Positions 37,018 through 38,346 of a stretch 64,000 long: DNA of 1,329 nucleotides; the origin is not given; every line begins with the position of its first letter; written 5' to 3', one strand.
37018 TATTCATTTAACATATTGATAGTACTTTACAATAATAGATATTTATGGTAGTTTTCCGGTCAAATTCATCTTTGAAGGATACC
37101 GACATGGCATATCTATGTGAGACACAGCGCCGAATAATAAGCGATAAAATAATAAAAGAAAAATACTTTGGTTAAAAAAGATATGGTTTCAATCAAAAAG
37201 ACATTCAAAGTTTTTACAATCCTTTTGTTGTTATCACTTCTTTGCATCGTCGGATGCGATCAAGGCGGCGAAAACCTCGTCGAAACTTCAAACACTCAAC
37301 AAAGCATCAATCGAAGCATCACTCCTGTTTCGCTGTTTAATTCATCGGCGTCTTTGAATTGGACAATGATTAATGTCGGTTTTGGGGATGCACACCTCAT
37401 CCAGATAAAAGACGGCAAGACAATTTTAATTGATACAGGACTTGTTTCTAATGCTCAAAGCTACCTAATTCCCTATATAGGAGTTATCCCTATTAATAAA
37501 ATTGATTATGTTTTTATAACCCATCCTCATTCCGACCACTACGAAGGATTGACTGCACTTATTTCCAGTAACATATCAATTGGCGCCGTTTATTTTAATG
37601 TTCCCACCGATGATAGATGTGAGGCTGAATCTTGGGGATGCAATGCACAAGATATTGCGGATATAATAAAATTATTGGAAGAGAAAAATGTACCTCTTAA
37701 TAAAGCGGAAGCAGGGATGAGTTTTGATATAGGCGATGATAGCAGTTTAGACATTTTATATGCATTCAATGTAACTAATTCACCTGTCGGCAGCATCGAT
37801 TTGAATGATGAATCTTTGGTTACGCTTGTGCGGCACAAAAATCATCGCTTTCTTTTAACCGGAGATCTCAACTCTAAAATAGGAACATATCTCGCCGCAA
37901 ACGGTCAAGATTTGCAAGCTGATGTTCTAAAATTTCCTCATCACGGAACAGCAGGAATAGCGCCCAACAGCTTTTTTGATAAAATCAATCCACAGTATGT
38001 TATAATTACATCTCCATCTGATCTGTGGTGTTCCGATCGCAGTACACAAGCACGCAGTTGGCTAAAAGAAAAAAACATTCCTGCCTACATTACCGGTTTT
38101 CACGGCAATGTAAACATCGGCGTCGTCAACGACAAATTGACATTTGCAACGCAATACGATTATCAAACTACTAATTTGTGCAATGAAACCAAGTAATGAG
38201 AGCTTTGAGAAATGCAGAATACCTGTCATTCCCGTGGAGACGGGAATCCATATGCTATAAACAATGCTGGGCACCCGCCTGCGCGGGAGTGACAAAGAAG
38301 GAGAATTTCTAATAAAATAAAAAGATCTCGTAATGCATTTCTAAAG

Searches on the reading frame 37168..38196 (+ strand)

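Call 6: search_protein_families(library=pfam, proteins=[window:37168-38196:+])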
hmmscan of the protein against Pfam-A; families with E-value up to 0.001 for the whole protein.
window:37168-38196:+ (342 aa): 2 families
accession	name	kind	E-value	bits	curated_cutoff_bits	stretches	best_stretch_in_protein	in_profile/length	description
PF00753.33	Lactamase_B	-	1.6e-12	48.2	22.7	1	70-132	3-64/196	Metallo-beta-lactamase superfamily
PF12706.13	Lactamase_B_2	-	1.6e-07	31.6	27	1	85-235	2-144/200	Beta-lactamase superfamily domain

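Call 7: search_protein_families(library=ncbifam, proteins=[window:37168-38196:+])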
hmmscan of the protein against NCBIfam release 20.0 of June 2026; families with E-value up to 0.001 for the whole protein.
window:37168-38196:+ (342 aa): 15 families
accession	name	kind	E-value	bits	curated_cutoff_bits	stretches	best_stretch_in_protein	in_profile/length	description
TIGR00361.1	ComEC_Rec2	equivalog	7.5e-20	70.6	190.05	1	62-282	440-632/663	DNA internalization-related competence protein ComEC/Rec2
NF049846.1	blaAHM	exception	3.7e-18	65.5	590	1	2-318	5-294/304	AHM family subclass B3-like metallo-beta-lactamase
NF008580.0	PRK11539.1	equivalog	1.1e-14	53.7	969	2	212-280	620-689/758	ComEC family protein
NF041809.1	Avs1a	equivalog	2.3e-10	39.8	420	1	72-141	6-84/387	AVAST type 1 anti-phage system MBL fold metallo-hydrolase Avs1a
TIGR02651.1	RNase_Z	equivalog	4.8e-07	29.1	292.95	1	76-134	21-74/302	ribonuclease Z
NF058524.1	6A-MBL_enzyme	equivalog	1.1e-06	28.1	220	0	69-130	3-75/346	anti-phage 6A-MBL system MBL-fold protein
NF000801.0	PRK00055.1-3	equivalog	1.2e-06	27.9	252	1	76-134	23-76/307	ribonuclease Z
TIGR03675.1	arCOG00543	equivalog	1.6e-05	23.4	580.2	1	75-149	190-265/631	beta-CASP ribonuclease aCPSF1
NF012229.1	bla_class_B_core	domain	3.2e-05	24.1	100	1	70-138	10-78/139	metallo-beta-lactamase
NF008887.0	PRK11921.1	equivalog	3.4e-05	22.9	635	1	80-134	40-94/396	anaerobic nitric oxide reductase flavorubredoxin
NF041257.1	GntH_guanitoxin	equivalog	5.2e-05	22.3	333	1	106-140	62-96/374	guanitoxin biosynthesis MBL fold metallo-hydrolase GntH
NF003954.0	PRK05452.1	equivalog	0.00011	21.2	711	1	80-134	40-94/479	anaerobic nitric oxide reductase flavorubredoxin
NF033088.2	bla_subclass_B1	equivalog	0.00016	21.4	200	1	77-140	34-97/217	subclass B1 metallo-beta-lactamase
NF041758.1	B1_blaCHM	exception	0.00038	19.8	475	1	18-137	3-123/246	CHM family subclass B1 metallo-beta-lactamase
NF008688.0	PRK11709.1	equivalog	0.00089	18.2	306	0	107-254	105-246/355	L-ascorbate 6-phosphate lactonase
